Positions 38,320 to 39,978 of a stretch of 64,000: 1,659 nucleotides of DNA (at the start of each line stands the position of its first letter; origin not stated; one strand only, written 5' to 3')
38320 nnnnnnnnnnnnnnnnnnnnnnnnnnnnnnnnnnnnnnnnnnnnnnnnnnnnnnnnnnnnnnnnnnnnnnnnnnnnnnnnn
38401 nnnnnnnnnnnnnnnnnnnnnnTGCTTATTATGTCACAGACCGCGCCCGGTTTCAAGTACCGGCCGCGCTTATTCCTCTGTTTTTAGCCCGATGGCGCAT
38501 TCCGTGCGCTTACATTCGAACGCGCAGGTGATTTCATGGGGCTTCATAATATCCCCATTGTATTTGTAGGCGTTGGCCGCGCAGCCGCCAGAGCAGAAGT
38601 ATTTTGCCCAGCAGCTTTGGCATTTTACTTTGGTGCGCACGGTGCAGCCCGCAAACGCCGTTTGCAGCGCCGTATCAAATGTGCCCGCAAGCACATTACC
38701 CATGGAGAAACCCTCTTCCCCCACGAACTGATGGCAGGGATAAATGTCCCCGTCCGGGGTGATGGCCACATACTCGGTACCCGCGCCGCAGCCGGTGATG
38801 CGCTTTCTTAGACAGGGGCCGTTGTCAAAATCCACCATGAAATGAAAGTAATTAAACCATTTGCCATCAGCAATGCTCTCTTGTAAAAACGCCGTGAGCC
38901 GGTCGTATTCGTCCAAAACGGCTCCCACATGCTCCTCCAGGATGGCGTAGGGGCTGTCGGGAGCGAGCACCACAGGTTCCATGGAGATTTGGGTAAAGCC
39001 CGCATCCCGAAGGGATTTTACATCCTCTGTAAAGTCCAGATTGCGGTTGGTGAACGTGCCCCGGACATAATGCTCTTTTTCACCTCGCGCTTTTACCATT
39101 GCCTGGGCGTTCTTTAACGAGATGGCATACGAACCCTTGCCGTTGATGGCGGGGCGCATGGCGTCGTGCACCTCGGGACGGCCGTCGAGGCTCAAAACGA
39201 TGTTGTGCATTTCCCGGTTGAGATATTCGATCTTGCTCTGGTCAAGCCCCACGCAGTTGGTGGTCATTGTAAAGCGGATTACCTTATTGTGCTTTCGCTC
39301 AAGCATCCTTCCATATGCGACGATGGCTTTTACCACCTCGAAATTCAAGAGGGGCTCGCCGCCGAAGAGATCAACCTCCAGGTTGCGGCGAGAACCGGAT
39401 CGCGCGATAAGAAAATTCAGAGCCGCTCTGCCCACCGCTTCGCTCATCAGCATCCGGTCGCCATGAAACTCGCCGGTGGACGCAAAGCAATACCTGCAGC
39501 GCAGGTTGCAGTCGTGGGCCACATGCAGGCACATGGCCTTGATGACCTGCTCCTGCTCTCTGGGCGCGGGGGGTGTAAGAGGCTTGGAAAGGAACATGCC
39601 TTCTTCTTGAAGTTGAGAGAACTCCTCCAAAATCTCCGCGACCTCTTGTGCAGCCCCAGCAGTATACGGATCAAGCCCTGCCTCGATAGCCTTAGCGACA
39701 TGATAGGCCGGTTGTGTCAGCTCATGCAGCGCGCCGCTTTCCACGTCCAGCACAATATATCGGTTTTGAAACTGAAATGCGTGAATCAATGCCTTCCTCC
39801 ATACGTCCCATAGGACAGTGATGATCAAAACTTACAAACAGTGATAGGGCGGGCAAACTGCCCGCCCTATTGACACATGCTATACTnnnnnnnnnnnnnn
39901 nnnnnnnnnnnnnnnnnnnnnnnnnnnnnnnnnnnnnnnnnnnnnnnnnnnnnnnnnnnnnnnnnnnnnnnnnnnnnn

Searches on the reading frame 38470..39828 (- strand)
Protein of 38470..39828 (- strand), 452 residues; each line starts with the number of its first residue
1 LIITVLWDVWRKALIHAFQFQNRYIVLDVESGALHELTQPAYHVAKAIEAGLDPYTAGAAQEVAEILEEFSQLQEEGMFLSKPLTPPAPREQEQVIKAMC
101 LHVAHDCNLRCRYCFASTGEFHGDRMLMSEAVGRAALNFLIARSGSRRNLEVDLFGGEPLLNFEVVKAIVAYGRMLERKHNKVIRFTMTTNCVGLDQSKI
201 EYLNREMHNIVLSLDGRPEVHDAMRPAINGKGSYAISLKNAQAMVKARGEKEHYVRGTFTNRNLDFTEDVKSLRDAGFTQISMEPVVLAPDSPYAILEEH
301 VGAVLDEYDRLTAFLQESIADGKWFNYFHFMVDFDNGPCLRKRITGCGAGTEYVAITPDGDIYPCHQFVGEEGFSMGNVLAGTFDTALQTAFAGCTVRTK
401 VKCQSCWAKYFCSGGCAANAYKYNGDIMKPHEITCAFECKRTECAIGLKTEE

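Call 4: search_protein_families(library=ncbifam, proteins=[window:38470-39828:-], max_evalue=0.01)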
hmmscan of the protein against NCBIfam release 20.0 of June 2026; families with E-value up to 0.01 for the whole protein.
window:38470-39828:- (452 aa): 72 families (the best 25 are shown)
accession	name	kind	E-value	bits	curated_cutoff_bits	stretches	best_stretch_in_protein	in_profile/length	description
TIGR03974.1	rSAM_six_Cys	equivalog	1.3e-178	594.5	425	1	15-450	1-450/451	thioether cross-link-forming SCIFF peptide maturase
NF040492.1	not_ScfB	exception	8.9e-147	489.6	855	1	14-450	3-449/450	ScfB-related radical SAM/SPASM orphan maturase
NF047865.1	rSAM_PapB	equivalog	8.8e-79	265.1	340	1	96-430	2-330/330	PapB family radical SAM/SPASM ranthipeptide maturase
TIGR04064.1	rSAM_nif11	equivalog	2e-72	244.4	518.7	1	15-446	4-430/459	nif11-like peptide radical SAM maturase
TIGR03906.1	quino_hemo_SAM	equivalog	1.5e-65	221.7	453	1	15-435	3-433/467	quinohemoprotein amine dehydrogenase maturation protein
TIGR04068.1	rSAM_ocin_clost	equivalog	8.5e-45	153.5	500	2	14-274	1-259/462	Cys-rich peptide radical SAM maturase CcpM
TIGR03978.1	rSAM_paired_1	equivalog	3.2e-33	115.2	370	2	103-285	89-269/466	His-Xaa-Ser system radical SAM maturase HxsB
TIGR03942.1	sulfatase_rSAM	equivalog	1.7e-29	103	349.45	1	102-435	6-343/363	anaerobic sulfatase maturase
TIGR04280.1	geopep_mat_rSAM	hypoth_equivalog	5.4e-29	101.4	400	2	94-246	82-232/428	geopeptide radical SAM maturase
NF035951.1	rSAM_RumMC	equivalog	7.2e-28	97.5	720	2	18-252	20-267/510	RumMC family radical SAM sactipeptide maturase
NF041298.1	rSAM_mat_DynA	equivalog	2.9e-27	95.6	450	1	104-430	8-335/356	dynobactin maturation radical SAM/SPASM protein DynA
NF038107.1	rSAM_NF038107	equivalog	5.8e-27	94.6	600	1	101-424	89-408/444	Cys-every-fifth radical SAM/SPASM peptide maturase CefB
TIGR04163.1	rSAM_cobopep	equivalog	1.2e-26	93.4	375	1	97-447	64-417/428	peptide-modifying radical SAM enzyme CbpB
TIGR04115.1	rSAM_Cxxx_rpt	equivalog_domain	1.2e-25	90.8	350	1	97-423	2-332/359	radical SAM peptide maturase, CXXX-repeat target family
NF038170.1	lachnocin_rSAM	equivalog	4.8e-25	88.3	550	2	95-248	74-227/440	lachnocin radical SAM maturase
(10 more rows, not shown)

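Call 5: search_protein_families(library=pfam, proteins=[window:38470-39828:-], max_evalue=0.01)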
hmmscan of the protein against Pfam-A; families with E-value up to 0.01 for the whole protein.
window:38470-39828:- (452 aa): 3 families
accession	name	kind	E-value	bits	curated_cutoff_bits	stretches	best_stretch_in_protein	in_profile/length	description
PF04055.27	Radical_SAM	-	1.7e-12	48.2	29.5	1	105-248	5-140/166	Radical SAM superfamily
PF13353.11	Fer4_12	-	2.5e-10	41.2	22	1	100-234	8-132/137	4Fe-4S single cluster domain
PF13186.11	SPASM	-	2e-06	28.4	21.5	1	347-407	1-67/67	Iron-sulfur cluster-binding domain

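Call 8: search_solved_structures(query=window:38470-39789:-, show_alignments=1)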
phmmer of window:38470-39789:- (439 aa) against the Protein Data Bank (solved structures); distinct sequences matched with E-value up to 0.001: 6.
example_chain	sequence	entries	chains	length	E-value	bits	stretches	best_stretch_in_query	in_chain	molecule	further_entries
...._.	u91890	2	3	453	5e-144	483.6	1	1-439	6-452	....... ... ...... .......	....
8vpo_A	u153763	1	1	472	7.7e-10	41.4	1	81-422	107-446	Radical SAM core domain-containing protein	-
4k37_A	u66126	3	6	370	7.8e-10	41.4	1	91-404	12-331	Anaerobic sulfatase-maturating enzyme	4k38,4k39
4k36_A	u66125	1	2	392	9.5e-10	41.1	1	91-404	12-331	Anaerobic sulfatase-maturating enzyme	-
9gm3_A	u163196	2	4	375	3.1e-06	29.6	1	87-222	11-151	ChlB radical SAM domain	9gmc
5v1q_A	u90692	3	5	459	4.2e-06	29.1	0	332-410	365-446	Radical SAM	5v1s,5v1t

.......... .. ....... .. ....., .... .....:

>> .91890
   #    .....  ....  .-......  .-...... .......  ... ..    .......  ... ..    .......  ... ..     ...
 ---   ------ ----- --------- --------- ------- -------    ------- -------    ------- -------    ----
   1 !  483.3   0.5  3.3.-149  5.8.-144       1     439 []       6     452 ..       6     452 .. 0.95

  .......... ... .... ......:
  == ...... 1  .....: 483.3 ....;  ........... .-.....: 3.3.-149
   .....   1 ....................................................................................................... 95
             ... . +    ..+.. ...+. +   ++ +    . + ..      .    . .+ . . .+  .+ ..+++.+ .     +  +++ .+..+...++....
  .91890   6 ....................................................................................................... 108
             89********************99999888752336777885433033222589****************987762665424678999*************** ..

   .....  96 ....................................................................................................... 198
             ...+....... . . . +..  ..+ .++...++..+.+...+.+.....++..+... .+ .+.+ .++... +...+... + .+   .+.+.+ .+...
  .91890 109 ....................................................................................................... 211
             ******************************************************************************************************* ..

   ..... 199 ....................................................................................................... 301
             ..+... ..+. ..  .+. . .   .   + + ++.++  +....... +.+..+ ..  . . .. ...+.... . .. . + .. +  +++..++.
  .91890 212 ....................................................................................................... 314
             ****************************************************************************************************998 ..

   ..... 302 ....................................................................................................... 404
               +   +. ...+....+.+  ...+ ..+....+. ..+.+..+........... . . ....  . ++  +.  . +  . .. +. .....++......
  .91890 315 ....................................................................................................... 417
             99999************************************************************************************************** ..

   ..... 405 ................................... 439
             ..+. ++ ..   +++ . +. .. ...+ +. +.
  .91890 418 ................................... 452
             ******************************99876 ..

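Call 11: find_related_loci(query=window:38470-39789:-, collection=genome_contigs, flank=7000)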
Query window:38470-39789:- (439 aa) in genome_contigs; peptide patterns used: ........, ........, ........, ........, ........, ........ (x = any residue, [..] = any of these).
97 stretches matched a pattern; 11 encode a relative of the query (tblastn E <= 1e-3); 11 distinct loci.
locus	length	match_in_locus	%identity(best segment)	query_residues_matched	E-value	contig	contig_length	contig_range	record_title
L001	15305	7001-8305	65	1-435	0e+0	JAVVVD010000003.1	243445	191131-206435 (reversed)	MAG: Clostridia bacterium isolate CGS10Y2-bin70 NODE_3_length_243445_cov_25.967679, whole genome shotgun sequence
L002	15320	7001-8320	59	1-439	2e-178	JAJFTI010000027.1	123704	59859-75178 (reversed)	MAG: Eubacteriales bacterium isolate bin.182 k141_2542604, whole genome shotgun sequence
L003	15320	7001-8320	58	1-439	1e-176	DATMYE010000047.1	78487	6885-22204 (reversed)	MAG TPA_asm: Clostridia bacterium isolate SMAG_U13138 k141_131974, whole genome shotgun sequence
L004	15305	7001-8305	58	1-434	2e-175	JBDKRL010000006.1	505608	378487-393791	MAG: Clostridiaceae bacterium isolate 5_bin.60 c_000000330335, whole genome shotgun sequence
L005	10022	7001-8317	58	1-439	2e-170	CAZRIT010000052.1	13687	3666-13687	MAG TPA_asm: uncultured Oscillospiraceae bacterium isolate binchicken_co45_385 genome assembly, contig: NODE_7993_length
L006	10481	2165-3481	70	1-438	0e+0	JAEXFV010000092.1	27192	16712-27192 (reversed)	MAG: Bacillota bacterium isolate OH_HBB_28 k127_1110395, whole genome shotgun sequence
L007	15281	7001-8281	47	1-433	9e-137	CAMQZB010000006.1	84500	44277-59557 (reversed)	MAG TPA_asm: uncultured Clostridia bacterium isolate ERR3139989_bin.7_metaWRAP_v1.3_MAG genome assembly, contig: ERZ4740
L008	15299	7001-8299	49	10-439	1e-135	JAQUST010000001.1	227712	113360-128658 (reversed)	MAG: Clostridia bacterium isolate STD2_102 NODE_78_length_227712_cov_8.065413_Sandtown_D2, whole genome shotgun sequence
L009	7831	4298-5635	46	1-439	3e-132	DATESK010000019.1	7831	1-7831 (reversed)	MAG TPA_asm: Clostridia bacterium isolate SMAG_U9099 k141_3378, whole genome shotgun sequence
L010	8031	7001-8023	46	1-326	2e-87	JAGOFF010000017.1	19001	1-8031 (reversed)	MAG: Clostridia bacterium isolate Go_SlDig_bin_186 Go_SlDig_8201_length_19001_cov_4.749497, whole genome shotgun sequenc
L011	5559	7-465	50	291-439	2e-45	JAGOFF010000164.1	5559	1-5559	MAG: Clostridia bacterium isolate Go_SlDig_bin_186 Go_SlDig_48758_length_5559_cov_3.807253, whole genome shotgun sequenc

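Call 33: search_protein_families(library=pfam, proteins=[L007:3029-4168:+, L007:4261-4659:+, L008:2535-3557:+, L008:3915-5021:+, L008:5253-5681:+, L008:6008-6490:+, L010:4101-5165:+, L010:5159-6301:+, L001:4888-5739:+, L001:6291-6689:+], max_evalue=0.00001)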
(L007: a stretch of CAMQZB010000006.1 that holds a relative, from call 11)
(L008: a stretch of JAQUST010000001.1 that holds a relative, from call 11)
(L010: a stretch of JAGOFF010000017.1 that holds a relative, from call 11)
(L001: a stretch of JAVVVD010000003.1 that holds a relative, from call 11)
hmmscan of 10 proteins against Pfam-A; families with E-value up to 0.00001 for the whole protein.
L007:3029-4168:+ (379 aa): 1 family
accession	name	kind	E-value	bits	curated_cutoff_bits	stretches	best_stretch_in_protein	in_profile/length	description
PF01702.25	TGT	-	3.3e-156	520.3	26.3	1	24-378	2-356/357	Queuine tRNA-ribosyltransferase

L007:4261-4659:+ (132 aa): 1 family
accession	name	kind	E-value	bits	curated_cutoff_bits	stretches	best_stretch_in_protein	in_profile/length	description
PF02699.20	YajC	-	8.2e-19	67.7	28.2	1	25-100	5-76/78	Preprotein translocase subunit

L008:2535-3557:+ (340 aa): 1 family
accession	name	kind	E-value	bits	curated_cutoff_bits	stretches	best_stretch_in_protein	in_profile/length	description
PF02547.20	Queuosine_synth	-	3.4e-137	457.3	25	1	3-338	1-321/322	Queuosine biosynthesis protein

L008:3915-5021:+ (368 aa): 1 family
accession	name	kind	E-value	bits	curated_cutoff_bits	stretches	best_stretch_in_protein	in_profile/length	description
PF01702.25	TGT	-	6.4e-157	522.6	26.3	1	13-366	2-356/357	Queuine tRNA-ribosyltransferase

L008:5253-5681:+ (142 aa): 1 family
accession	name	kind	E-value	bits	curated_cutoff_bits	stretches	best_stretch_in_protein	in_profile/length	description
PF02699.20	YajC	-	4.3e-18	65.4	28.2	1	9-87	3-76/78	Preprotein translocase subunit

L008:6008-6490:+ (160 aa): 1 family
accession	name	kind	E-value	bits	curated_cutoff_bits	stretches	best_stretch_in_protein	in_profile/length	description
PF12670.12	DUF3792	-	6.6e-10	39.6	31.3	1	40-149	3-114/115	Protein of unknown function (DUF3792)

L010:4101-5165:+ (354 aa): 1 family
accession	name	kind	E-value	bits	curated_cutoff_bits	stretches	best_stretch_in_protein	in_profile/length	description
PF02547.20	Queuosine_synth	-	2.2e-136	454.7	25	1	4-340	2-322/322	Queuosine biosynthesis protein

L010:5159-6301:+ (380 aa): 1 family
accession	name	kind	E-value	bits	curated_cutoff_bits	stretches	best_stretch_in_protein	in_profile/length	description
PF01702.25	TGT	-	1.8e-164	547.5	26.3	1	20-370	2-352/357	Queuine tRNA-ribosyltransferase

L001:4888-5739:+ (283 aa): 3 families
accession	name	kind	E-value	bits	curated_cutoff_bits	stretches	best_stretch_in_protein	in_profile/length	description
PF13527.13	Acetyltransf_9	-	1.1e-25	90.5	25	1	4-126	3-126/127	Acetyltransferase (GNAT) domain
PF00583.31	Acetyltransf_1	-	8.2e-09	36.2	20.7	1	26-124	16-116/116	Acetyltransferase (GNAT) family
PF13508.13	Acetyltransf_7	-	7.2e-08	33.1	27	1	43-125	5-83/84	Acetyltransferase (GNAT) domain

L001:6291-6689:+ (132 aa): 1 family
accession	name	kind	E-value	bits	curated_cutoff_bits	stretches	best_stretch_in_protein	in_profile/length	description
PF12670.12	DUF3792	-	4.8e-14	52.9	31.3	1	18-127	4-114/115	Protein of unknown function (DUF3792)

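Call 38: find_homologous_proteins(query=window:38473-39789:-, max_evalue=1e-50)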
Query window:38473-39789:- (439 aa): 8000 proteins with E <= 1e-50 among 8000 candidates; the best 120 are listed.
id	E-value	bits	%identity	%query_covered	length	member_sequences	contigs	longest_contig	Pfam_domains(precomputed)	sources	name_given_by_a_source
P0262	0.0e+0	1025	100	100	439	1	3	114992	PF13186.12,PF04055.28,PF13353.12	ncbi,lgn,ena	-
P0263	3.7e-219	746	71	100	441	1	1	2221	PF13186.12,PF04055.28,PF13353.12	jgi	-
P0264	1.2e-216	738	71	99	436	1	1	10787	PF13186.12,PF04055.28,PF13353.12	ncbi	-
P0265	1.5e-216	737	70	100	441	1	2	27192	PF13186.12,PF04055.28,PF13353.12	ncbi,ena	-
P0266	1.5e-209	714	69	100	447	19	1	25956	PF13186.12,PF04055.28,PF13353.12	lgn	-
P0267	1.6e-205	701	67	100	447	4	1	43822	PF13186.12,PF04055.28,PF13353.12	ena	-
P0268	1.6e-204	698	67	100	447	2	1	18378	PF13186.12,PF04055.28,PF13353.12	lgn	-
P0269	1.1e-203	695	68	100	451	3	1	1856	PF13186.12,PF04055.28,PF13353.12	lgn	-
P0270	6.9e-203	692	67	100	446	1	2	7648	PF04055.28,PF13353.12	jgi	-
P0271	9.5e-202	689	68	100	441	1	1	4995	PF13186.12,PF04055.28,PF13353.12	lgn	-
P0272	3.6e-201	687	67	100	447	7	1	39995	PF13186.12,PF04055.28,PF13353.12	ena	-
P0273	2.5e-198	677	66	100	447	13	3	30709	PF13186.12,PF04055.28,PF13353.12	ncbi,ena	-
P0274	5.0e-197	673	65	100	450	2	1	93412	PF13186.12,PF04055.28,PF13353.12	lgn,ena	-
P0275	6.6e-197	673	65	100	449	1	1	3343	PF13186.12,PF04055.28,PF13353.12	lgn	-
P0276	2.9e-196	671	65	99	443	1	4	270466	PF13186.12,PF04055.28,PF13353.12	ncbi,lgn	ncbi:MAG: thioether cross-link-forming SCIFF peptide maturase [Clostridia bacterium]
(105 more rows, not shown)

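Call 39: find_encoding_contigs(protein=P0262, flank=4000, max_places=4)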
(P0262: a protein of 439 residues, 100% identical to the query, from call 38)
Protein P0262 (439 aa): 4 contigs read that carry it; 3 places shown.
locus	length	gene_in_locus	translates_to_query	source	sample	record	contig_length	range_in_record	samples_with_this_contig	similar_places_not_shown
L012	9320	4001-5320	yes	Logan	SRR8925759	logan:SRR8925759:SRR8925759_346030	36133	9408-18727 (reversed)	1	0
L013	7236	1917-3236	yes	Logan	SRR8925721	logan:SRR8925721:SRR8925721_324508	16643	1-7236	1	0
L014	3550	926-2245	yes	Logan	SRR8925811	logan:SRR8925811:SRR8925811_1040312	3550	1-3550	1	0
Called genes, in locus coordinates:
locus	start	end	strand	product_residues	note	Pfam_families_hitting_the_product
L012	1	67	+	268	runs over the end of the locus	PF01734:Patatin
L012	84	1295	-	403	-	PF05636:HIGH_NTase1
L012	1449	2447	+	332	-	PF01515:PTA_PTB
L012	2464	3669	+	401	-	PF00871:Acetate_kinase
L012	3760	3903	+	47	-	PF13165:SCIFF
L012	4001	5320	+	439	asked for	PF04055:Radical_SAM, PF13353:Fer4_12, PF13186:SPASM (weak)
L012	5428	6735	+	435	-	PF21760:SecD_1st (weak), PF22599:SecDF_P1_head, PF03176:MMPL (weak), PF02355:SecD_SecF_C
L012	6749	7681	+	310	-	PF02355:SecD_SecF_C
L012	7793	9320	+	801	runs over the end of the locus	PF01368:DHH, PF02272:DHHA1, PF17768:RecJ_OB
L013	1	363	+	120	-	?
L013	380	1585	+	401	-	PF00871:Acetate_kinase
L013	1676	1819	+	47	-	PF13165:SCIFF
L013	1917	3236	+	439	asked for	PF04055:Radical_SAM, PF13353:Fer4_12, PF13186:SPASM (weak)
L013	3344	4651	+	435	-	PF21760:SecD_1st (weak), PF22599:SecDF_P1_head, PF03176:MMPL (weak), PF02355:SecD_SecF_C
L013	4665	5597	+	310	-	PF02355:SecD_SecF_C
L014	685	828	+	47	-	PF13165:SCIFF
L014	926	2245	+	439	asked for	PF04055:Radical_SAM, PF13353:Fer4_12, PF13186:SPASM (weak)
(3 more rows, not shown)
